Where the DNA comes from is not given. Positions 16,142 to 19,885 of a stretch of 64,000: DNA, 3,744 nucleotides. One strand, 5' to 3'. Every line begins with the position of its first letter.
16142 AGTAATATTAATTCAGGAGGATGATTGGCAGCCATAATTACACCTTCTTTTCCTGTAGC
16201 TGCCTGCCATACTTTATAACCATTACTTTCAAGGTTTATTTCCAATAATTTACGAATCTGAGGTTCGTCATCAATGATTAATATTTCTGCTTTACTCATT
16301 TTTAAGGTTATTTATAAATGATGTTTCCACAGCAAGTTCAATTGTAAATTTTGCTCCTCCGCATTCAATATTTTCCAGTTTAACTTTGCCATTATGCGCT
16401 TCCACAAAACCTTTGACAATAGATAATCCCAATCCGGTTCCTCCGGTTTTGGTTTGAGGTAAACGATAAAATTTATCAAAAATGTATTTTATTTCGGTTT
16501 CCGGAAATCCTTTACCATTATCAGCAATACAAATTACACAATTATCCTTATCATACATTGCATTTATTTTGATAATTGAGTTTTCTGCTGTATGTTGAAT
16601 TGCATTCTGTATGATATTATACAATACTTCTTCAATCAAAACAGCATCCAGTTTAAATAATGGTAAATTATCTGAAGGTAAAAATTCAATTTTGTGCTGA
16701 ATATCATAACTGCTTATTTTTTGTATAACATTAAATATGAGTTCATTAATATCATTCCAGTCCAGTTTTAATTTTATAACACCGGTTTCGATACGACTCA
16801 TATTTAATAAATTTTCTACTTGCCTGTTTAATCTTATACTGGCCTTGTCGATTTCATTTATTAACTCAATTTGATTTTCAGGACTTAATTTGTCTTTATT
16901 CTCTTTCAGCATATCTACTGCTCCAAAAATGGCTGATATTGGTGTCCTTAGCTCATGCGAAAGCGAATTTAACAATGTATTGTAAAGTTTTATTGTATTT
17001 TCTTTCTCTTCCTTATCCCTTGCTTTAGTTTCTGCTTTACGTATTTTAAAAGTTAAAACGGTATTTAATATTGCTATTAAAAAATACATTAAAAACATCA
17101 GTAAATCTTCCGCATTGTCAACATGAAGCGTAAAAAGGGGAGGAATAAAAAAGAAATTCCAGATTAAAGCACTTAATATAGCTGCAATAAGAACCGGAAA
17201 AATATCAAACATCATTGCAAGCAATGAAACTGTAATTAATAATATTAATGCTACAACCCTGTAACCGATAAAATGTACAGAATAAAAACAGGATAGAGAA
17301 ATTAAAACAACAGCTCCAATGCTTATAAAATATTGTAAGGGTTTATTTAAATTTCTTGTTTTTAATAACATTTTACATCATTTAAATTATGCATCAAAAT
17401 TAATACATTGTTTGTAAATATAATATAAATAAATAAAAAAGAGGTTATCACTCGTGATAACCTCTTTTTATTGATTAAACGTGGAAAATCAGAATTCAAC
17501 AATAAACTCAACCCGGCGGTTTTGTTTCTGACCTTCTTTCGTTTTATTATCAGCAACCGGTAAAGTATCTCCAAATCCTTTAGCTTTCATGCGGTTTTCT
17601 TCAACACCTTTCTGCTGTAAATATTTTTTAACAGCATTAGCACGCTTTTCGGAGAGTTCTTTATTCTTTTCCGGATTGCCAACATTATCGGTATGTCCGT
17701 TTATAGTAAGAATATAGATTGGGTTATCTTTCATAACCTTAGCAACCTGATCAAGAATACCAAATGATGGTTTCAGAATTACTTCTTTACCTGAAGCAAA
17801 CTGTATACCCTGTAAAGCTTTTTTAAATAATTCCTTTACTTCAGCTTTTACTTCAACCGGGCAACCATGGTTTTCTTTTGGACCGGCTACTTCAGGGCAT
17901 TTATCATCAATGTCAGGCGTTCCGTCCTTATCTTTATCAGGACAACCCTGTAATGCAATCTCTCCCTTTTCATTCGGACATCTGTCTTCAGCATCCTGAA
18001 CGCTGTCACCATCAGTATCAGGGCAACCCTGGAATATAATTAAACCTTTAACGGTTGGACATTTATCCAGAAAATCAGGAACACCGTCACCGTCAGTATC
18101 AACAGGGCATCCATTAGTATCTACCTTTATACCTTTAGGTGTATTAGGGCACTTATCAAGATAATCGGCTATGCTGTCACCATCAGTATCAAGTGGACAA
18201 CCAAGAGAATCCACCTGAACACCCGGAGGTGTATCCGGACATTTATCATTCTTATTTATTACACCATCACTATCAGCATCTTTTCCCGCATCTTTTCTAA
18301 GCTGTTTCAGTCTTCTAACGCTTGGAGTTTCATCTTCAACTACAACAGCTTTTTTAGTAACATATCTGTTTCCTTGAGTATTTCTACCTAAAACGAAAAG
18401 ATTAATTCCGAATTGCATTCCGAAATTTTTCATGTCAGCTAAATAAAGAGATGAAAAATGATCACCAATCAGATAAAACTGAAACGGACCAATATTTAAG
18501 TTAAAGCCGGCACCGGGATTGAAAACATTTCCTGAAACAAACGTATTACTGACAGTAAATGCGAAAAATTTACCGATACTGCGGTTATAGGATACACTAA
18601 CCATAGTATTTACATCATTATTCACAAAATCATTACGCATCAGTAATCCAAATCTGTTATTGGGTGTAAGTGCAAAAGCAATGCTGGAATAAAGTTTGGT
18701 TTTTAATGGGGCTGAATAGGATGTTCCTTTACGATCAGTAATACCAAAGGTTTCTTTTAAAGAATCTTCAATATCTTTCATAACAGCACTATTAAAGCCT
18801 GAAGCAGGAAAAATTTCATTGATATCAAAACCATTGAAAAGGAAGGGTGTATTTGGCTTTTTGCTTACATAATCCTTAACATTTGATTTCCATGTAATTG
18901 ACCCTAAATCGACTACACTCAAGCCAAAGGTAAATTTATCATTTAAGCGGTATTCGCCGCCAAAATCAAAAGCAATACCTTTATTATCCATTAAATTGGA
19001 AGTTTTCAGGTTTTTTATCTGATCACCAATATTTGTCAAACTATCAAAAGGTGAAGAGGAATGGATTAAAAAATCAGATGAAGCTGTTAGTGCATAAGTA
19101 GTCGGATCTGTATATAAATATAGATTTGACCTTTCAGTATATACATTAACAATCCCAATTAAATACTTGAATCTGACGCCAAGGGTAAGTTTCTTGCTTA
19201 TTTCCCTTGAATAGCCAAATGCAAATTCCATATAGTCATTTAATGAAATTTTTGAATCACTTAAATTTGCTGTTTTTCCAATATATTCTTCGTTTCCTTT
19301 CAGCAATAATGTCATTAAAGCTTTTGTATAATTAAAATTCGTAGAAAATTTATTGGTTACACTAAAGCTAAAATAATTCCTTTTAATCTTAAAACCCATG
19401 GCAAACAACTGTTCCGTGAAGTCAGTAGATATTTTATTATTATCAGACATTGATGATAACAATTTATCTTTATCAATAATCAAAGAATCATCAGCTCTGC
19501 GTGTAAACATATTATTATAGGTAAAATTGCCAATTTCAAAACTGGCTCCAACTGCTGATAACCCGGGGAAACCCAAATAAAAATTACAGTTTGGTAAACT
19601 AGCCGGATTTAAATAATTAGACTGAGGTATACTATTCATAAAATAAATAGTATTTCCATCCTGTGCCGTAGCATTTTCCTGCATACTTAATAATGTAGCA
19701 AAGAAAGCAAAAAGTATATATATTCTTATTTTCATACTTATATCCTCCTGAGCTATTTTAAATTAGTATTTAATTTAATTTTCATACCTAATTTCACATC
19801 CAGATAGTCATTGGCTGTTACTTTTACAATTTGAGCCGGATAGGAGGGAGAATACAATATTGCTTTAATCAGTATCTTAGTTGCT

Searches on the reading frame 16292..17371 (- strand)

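Call 88: search_protein_families(library=pfam, proteins=[window:16292-17371:-], max_evalue=0.00001)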
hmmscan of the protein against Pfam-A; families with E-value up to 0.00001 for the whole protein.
window:16292-17371:- (359 aa): 5 families
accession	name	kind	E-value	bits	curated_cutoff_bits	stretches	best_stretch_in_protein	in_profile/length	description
PF02518.31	HATPase_c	-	9.5e-25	87.6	26.4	1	242-348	2-109/111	Histidine kinase-, DNA gyrase B-, and HSP90-like ATPase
PF13493.11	DUF4118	-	1.2e-19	70.4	28.4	1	14-118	1-105/107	Domain of unknown function (DUF4118)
PF00512.31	HisKA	-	1.2e-15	57.8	26.9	1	132-197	4-66/66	His Kinase A (phospho-acceptor) domain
PF13589.12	HATPase_c_3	-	4.5e-06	27.2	25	0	247-298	4-54/137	Histidine kinase-, DNA gyrase B-, and HSP90-like ATPase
PF13581.12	HATPase_c_2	-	5.8e-06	26.8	27.4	0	246-325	36-111/127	Histidine kinase-like ATPase domain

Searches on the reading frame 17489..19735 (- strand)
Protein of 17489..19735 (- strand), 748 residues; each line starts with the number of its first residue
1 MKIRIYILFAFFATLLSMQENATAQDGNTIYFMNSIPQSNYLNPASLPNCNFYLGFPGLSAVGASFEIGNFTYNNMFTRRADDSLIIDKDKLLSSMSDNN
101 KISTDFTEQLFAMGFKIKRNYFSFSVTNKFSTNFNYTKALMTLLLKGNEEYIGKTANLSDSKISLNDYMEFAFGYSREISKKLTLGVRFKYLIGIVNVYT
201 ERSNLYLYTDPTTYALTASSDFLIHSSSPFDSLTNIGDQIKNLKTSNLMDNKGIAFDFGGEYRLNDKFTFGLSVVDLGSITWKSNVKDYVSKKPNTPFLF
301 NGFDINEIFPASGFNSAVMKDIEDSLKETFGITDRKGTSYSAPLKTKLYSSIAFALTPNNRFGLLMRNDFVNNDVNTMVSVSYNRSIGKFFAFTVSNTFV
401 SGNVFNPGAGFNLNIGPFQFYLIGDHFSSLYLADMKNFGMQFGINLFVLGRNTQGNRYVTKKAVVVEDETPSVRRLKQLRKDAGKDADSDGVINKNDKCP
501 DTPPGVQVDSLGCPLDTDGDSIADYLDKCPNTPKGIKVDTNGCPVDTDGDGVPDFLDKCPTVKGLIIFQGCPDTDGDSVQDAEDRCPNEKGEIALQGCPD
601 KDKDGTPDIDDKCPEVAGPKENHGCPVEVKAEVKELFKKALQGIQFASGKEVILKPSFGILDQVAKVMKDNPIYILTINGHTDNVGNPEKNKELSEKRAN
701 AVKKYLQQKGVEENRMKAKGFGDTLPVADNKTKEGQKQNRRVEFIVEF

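Call 88: search_protein_families(library=pfam, proteins=[window:17489-19735:-], max_evalue=0.00001)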
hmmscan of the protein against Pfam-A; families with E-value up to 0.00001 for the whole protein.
window:17489-19735:- (748 aa): 3 families
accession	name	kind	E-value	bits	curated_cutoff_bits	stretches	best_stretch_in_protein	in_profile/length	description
PF18990.6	DUF5723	-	7.5e-87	292.9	26.8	1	44-425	1-376/376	Family of unknown function (DUF5723)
PF00691.25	OmpA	-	2.1e-23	83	27.2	1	646-740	2-98/98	OmpA family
PF02412.23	TSP_3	-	2.8e-16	59.4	25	0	513-534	12-33/36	Thrombospondin type 3 repeat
